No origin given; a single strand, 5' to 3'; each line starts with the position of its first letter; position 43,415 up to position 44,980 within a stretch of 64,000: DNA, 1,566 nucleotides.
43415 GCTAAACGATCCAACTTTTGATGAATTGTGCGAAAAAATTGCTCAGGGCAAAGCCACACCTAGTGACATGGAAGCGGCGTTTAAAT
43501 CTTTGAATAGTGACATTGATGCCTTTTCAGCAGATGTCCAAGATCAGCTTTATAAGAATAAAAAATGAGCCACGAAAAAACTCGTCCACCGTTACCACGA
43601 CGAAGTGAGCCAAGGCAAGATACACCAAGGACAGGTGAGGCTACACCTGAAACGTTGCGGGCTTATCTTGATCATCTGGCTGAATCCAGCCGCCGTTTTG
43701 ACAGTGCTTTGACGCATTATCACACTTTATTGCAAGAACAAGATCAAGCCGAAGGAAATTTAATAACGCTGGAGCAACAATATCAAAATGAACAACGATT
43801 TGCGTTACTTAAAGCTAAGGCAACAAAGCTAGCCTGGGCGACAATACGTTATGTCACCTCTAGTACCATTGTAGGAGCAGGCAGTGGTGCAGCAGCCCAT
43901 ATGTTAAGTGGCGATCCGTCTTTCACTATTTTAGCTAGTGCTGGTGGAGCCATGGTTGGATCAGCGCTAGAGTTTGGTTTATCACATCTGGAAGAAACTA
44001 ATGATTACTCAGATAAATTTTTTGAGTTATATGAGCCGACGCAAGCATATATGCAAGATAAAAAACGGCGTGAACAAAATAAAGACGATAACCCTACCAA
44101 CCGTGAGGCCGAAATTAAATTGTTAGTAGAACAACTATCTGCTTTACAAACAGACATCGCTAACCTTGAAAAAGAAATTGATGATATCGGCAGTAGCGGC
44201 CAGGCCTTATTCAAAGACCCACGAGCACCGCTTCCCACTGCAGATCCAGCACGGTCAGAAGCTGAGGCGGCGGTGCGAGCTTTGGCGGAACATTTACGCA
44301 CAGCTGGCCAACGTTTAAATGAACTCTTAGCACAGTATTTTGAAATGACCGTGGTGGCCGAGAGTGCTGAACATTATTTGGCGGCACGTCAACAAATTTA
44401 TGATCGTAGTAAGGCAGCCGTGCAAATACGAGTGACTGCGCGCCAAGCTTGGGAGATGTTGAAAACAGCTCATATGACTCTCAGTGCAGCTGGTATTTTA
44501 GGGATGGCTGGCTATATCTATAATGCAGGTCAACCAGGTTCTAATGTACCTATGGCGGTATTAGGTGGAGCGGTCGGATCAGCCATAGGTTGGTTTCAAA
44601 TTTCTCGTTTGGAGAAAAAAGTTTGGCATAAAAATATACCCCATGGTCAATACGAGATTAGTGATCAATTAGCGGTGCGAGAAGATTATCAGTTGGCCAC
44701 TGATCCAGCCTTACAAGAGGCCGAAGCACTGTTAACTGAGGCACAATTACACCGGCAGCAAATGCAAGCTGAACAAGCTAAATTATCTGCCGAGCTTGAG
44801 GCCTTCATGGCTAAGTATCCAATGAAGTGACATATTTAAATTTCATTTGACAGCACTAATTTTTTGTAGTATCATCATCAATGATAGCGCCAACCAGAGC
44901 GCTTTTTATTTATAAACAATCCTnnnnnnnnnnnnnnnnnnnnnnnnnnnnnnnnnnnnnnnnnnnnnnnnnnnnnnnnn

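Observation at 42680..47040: Phage-like accessory island between ahcY and fba: YerC-like regulator, small Cys proteins, a glycine-zipper coiled-coil protein, Bro-N, a Zn-ribbon, and a 372-aa unknown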

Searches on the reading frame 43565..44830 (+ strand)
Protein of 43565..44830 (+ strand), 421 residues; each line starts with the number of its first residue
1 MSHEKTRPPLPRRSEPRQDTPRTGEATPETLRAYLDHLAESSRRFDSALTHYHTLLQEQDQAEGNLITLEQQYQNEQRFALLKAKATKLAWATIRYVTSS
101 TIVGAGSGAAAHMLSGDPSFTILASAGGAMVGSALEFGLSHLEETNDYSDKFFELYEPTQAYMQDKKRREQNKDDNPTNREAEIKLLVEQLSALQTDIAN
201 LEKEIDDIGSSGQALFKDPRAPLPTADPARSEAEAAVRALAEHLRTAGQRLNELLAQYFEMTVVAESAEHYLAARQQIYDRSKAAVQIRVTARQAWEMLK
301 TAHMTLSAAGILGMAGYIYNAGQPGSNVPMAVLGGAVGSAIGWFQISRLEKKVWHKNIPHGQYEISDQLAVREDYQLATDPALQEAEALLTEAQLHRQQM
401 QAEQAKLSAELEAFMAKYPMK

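Call 3: search_protein_families(library=pfam, proteins=[window:43565-44830:+], max_evalue=1)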
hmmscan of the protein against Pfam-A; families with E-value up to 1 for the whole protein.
window:43565-44830:+ (421 aa): 3 families
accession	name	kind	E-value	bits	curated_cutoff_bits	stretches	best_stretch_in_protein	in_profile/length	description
PF00435.27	Spectrin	-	0.011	16.7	29.9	1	151-224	5-72/105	Spectrin repeat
PF05667.16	CCDC22_CC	-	0.018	14.7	39.2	1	159-213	189-243/477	CCDC22 protein coiled-coil region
PF09429.15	Wbp11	-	0.33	11.8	24.3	1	156-203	4-51/78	WW domain binding protein 11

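Call 4: search_protein_families(library=padloc, proteins=[window:43565-44830:+], max_evalue=1)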
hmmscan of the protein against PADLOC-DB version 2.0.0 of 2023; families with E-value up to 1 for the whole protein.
window:43565-44830:+ (421 aa): 0 families

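Call 5: search_protein_families(library=phrogs, proteins=[window:43565-44830:+], max_evalue=1)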
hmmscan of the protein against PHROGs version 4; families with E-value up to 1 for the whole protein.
window:43565-44830:+ (421 aa): 8 families
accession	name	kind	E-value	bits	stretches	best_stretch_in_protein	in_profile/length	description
phrog_14537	-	unknown function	9.2e-06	26.3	1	95-139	27-72/295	-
phrog_4876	-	unknown function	0.00047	20.9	1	165-246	76-160/226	-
phrog_77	-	DNA, RNA and nucleotide metabolism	0.0034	16.9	1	167-261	515-610/967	SbcC-like subunit of palindrome specific endonuclease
phrog_6211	-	tail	0.11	11.3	1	37-209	272-389/1168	minor tail protein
phrog_18076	-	other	0.12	13.7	1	162-210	47-95/106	hol-like chemotaxis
phrog_7187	-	unknown function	0.16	12.2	1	96-149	65-117/527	-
phrog_36950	-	unknown function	0.17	12.8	1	100-135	82-118/136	-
phrog_6330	-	unknown function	0.58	11.7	0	389-412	42-65/91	-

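Call 7: search_protein_families(library=ncbifam, proteins=[window:43565-44830:+], max_evalue=0.1)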
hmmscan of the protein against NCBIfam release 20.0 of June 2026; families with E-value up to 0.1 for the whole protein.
window:43565-44830:+ (421 aa): 5 families
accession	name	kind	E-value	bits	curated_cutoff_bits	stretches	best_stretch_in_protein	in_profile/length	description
NF041669.1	GvpT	domain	0.014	15.9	80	0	328-356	2-30/123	GvpT/GvpP family gas vesicle accessory protein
NF033872.1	SidA_fam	subfamily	0.016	14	60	1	137-215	209-285/379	T4SS effector SidA family protein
NF003146.0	PRK04081.1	equivalog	0.034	13.6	194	0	121-168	126-170/207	hypothetical protein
TIGR03185.1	DNA_S_dndD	equivalog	0.038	12.4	245.85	1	163-409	195-446/650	DNA sulfur modification protein DndD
NF053524.1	thylo_ssl2009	equivalog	0.047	14.4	58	0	331-356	15-40/90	ssl2009 family thylakoid membrane protein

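Call 9: find_homologous_proteins(query=window:43565-44830:+)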
Query window:43565-44830:+ (421 aa): 4 proteins with E <= 0.001 among 8000 candidates.
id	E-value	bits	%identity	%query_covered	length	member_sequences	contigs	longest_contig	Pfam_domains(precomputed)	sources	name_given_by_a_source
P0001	1.1e-271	919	100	100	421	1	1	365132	-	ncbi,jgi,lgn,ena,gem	ncbi:MAG: hypothetical protein WCV88_02735 [Patescibacteria group bacterium]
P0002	9.9e-210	715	76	100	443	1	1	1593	-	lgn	-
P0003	3.3e-165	568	67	94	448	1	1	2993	-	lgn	-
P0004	3.5e-137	476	55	100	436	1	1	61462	-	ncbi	-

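Call 10: find_encoding_contigs(protein=P0004, flank=10000, max_places=4)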
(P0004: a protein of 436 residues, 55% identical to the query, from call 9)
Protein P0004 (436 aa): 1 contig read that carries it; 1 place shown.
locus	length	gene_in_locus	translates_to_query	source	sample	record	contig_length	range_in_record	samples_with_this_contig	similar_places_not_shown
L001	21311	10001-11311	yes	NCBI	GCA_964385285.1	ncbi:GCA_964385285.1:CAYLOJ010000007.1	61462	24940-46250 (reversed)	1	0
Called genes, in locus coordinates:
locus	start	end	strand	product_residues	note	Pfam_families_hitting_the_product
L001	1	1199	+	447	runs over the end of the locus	PF00330:Aconitase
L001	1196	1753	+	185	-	PF00694:Aconitase_C, PF27512:LeuD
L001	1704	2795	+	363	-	PF00180:Iso_dh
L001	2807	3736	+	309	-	PF01063:Aminotran_4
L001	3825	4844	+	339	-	PF00044:Gp_dh_N, PF02800:Gp_dh_C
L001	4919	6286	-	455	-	-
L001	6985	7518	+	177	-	PF11617:Cu-binding_MopE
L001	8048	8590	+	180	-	-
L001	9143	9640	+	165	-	-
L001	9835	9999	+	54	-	-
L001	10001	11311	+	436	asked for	-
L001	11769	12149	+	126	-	-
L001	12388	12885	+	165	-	-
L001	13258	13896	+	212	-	PF14326:DUF4384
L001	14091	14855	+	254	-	-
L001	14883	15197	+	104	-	PF13376:OmdA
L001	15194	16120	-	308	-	-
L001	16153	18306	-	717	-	PF01839:FG-GAP, PF13517:FG-GAP_3 (weak), PF01839:FG-GAP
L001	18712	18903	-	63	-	-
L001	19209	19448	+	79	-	-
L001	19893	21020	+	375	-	-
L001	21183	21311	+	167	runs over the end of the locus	PF14347:DUF4399 (faint)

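Call 11: find_encoding_contigs(protein=P0003, flank=5000, max_places=4)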
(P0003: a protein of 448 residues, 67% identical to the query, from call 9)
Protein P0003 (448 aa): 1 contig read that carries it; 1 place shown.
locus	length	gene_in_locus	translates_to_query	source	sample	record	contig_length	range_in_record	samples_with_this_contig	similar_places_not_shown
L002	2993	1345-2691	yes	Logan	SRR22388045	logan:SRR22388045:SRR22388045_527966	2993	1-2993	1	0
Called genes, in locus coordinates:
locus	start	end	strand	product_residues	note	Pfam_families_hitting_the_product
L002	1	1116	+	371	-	?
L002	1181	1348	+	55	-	-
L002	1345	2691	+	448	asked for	-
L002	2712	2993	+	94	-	?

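Call 12: find_encoding_contigs(protein=P0002, flank=5000, max_places=4)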
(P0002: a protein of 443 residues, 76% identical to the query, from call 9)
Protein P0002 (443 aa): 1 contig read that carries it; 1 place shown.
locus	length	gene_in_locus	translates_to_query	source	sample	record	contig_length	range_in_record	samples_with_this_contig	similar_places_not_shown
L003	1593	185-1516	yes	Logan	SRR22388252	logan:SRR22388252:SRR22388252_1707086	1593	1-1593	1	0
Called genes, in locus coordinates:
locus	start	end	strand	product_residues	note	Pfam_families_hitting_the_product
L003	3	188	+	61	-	?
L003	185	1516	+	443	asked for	-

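Call 14: search_protein_families(library=pfam, proteins=[L002:1-1116:+, L002:2712-2993:+, L001:9143-9640:+, L001:8048-8590:+, L001:11769-12149:+, L001:12388-12885:+, L001:4919-6286:-], max_evalue=0.01)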
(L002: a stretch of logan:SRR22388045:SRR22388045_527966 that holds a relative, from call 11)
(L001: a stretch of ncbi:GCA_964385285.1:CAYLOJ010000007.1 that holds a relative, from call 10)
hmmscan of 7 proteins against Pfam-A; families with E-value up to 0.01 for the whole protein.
L002:1-1116:+ (371 aa): 5 families
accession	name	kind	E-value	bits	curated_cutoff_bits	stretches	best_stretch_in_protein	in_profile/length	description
PF13280.12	WYL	-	7.5e-08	32.7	21.8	1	301-370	2-68/70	WYL domain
PF13538.12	UvrD_C_2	-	5.4e-07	29.8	27.4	1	219-256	1-44/52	UvrD-like helicase C-terminal domain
PF02689.20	Herpes_Helicase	-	8.6e-07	27.8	27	1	210-277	720-788/808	Helicase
PF21530.3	Pif1_2B_dom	-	0.00044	20.4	23.9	1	130-161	14-46/47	DNA helicase Pif1, 2B domain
PF18335.7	SH3_13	-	0.0027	17.9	41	1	135-174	27-62/65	ATP-dependent RecD-like DNA helicase SH3 domain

L002:2712-2993:+ (94 aa): 0 families

L001:9143-9640:+ (165 aa): 0 families

L001:8048-8590:+ (180 aa): 0 families

L001:11769-12149:+ (126 aa): 0 families

L001:12388-12885:+ (165 aa): 0 families

L001:4919-6286:- (455 aa): 0 families

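Call 37: find_related_loci(query=A1, collection=viral_contigs, flank=8000)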
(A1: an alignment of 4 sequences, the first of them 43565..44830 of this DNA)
Query A1 (421 aa) in viral_contigs; peptide patterns used: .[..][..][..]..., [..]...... (x = any residue, [..] = any of these).
76 stretches matched a pattern, but none encodes a relative of the query by tblastn (E <= 1e-3).

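Call 44: predict_structure(alignment_id=A1)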
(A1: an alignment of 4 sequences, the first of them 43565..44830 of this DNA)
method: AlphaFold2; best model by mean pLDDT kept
length: 421 residues; sequences in the alignment: 4
mean_pLDDT: 47.5   pTM: 0.29
mean pLDDT of the five models: 47.5, 46.3, 44.9, 43.4, 38.1
residues with pLDDT >= 90: 0; 70-90: 60; 50-70: 60; < 50: 301
segments of 3 or more residues with pLDDT < 50: 1-25, 78-101, 106-170, 172-177, 204-224, 232-234, 236-380
pLDDT, mean of each block of 10 residues (from residue 1): 36 36 52 72 75 75 70 56 43 43 48 45 44 42 37 34 45 49 58 54 46 36 46 48 46 45 46 40 34 37 34 33 35 39 37 29 31 39 64 75 77 67 37
secondary structure, 60 per line:
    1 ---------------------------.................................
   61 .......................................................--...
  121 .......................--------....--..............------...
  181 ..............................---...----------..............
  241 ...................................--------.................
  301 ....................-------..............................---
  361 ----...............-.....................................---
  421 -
elements in order: H28-115 H118-143 H152-155 H158-171 H178-210 H227-275 H284-320 H328-357 H365-379 H381-417

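Call 65: search_solved_structures(query=A1, max_evalue=5)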
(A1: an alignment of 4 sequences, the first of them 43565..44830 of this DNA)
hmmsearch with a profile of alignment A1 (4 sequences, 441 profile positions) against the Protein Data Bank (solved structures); distinct sequences matched with E-value up to 5: 22.
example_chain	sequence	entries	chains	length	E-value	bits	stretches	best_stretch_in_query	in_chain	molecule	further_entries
4zry_B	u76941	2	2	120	0.19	13.9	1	193-278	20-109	Keratin, type II cytoskeletal 1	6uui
2y1i_A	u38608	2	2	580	0.32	13.1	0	252-279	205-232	DNA POLYMERASE I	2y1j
4e3c_A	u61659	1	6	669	0.39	12.8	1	187-320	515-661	Inhibitor of nuclear factor kappa-B kinase subunit beta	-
8omv_A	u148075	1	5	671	0.39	12.8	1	187-320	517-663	Inhibitor of nuclear factor kappa-B kinase subunit beta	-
5bny_B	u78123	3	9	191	0.44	12.6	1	178-278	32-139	Hemagglutinin | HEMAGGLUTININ HA2 CHAIN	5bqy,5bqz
4kik_A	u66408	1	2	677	0.47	12.5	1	187-320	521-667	Inhibitor of nuclear factor kappa-B kinase subunit beta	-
6mu4_A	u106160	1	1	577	0.55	12.3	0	252-279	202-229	DNA polymerase I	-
4uqg_A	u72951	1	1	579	0.56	12.3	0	252-279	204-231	DNA POLYMERASE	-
2xy7_A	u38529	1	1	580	0.56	12.3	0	252-279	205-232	DNA POLYMERASE I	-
2xo7_A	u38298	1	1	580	0.56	12.3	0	252-279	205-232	DNA POLYMERASE I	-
6dsu_A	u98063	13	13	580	0.56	12.3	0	252-279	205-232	DNA polymerase I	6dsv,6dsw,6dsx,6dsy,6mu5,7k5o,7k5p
2xy5_A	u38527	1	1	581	0.56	12.3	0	252-279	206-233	DNA POLYMERASE I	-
2xy6_A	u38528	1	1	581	0.56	12.3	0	252-279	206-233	DNA POLYMERASE I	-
1ruy_I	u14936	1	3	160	0.72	11.9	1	171-264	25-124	hemagglutinin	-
6u3e_A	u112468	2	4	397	1.7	10.7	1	203-260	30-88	Cytohesin-3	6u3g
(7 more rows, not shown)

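Call 70: search_protein_families(library=pfam, proteins=[L001:9143-9640:+], max_evalue=0.1)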
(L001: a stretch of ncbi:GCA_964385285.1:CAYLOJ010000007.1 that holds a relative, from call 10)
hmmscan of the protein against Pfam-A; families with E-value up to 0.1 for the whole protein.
L001:9143-9640:+ (165 aa): 0 families

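Call 91: search_protein_families(library=padloc, proteins=[L001:4919-6286:-, L001:6985-7518:+, L001:8048-8590:+, L001:9143-9640:+, L001:11769-12149:+, L001:12388-12885:+, L001:13258-13896:+, L001:14091-14855:+, L002:1-1116:+, L002:2712-2993:+], max_evalue=0.001)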
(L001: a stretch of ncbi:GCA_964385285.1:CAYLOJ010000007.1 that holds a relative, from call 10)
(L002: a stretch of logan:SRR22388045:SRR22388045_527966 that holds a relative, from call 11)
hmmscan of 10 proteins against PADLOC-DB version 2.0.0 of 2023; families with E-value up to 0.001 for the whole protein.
L001:4919-6286:- (455 aa): 0 families

L001:6985-7518:+ (177 aa): 0 families

L001:8048-8590:+ (180 aa): 0 families

L001:9143-9640:+ (165 aa): 0 families

L001:11769-12149:+ (126 aa): 0 families

L001:12388-12885:+ (165 aa): 0 families

L001:13258-13896:+ (212 aa): 0 families

L001:14091-14855:+ (254 aa): 0 families

L002:1-1116:+ (371 aa): 10 families
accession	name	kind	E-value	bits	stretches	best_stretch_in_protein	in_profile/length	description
PDLC01457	WYL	-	5.1e-09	34.1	1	297-369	121-190/229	"CAS-I,CAS-II,CAS-III,CAS-IV,CAS-V,CAS-VI; associated_signaling"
PDLC03787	RTasWYL-YodC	-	6.2e-08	30.1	1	291-370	275-347/354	DRT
PDLC05065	PDC-S68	-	9.9e-07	24.9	1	212-244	1000-1032/1221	-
PDLC05035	PDC-S53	-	2.9e-06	23.7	1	186-258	777-859/900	-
PDLC05064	PDC-S68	-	5.4e-06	22.4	1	191-256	1024-1089/1273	-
PDLC05066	PDC-S68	-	5.6e-06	22.6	1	152-268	934-1049/1202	-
PDLC01652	WYL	-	1e-05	23.9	1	299-369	17-76/162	"CAS-I,CAS-II,CAS-III,CAS-IV,CAS-V,CAS-VI; associated_signaling"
PDLC04474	PDC-M16A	-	9.9e-05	18.9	1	201-240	632-669/917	-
PDLC01734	typeIV_RecD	-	0.00015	18.2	1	217-289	667-738/763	RecD_0_IVD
PDLC01148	RecD_like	-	0.00034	17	0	216-259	630-674/719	RecD/Tra ATPase fused to N-terminal HHH domain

L002:2712-2993:+ (94 aa): 0 families

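Call 98: search_dna_similar(query=window:43565-44830:+, collection=phages, mode=protein, max_evalue=0.001, max_rows=10)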
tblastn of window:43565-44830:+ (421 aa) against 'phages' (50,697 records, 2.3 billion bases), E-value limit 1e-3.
No match.
